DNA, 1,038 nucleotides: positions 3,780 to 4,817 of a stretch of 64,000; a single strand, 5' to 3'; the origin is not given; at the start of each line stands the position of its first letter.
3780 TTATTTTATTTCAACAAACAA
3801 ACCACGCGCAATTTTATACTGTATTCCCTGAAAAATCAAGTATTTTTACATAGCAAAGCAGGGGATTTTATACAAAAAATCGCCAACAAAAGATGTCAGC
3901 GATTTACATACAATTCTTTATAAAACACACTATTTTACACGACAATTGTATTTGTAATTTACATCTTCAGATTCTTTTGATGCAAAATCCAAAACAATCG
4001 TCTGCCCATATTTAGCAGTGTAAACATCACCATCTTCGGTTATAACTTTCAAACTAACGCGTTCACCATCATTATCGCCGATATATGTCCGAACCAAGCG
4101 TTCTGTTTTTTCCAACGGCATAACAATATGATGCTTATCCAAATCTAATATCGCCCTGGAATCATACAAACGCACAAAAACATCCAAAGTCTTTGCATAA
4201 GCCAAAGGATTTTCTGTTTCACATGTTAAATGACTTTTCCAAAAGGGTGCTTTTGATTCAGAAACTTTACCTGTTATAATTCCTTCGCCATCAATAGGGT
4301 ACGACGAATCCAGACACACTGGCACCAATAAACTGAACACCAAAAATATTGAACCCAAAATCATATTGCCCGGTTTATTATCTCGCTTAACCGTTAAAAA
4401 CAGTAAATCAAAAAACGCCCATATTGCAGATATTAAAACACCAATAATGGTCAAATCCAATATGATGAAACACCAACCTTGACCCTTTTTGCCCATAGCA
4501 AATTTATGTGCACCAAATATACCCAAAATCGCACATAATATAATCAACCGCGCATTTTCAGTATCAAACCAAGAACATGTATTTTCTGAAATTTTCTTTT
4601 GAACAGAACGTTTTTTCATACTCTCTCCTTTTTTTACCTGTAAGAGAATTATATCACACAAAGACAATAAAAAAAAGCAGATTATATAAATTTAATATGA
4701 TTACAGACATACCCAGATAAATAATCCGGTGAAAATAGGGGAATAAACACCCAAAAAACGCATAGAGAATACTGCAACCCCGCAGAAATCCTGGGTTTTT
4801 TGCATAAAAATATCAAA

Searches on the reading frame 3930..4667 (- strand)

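Call 48: search_protein_families(library=pfam, proteins=[window:3930-4667:-], max_evalue=0.01)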
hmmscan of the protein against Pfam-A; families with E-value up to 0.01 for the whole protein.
window:3930-4667:- (245 aa): 1 family
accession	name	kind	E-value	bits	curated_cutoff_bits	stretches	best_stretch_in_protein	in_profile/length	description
PF05154.21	TM2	-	1.3e-06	28.9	27.9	1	42-88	9-50/51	TM2 domain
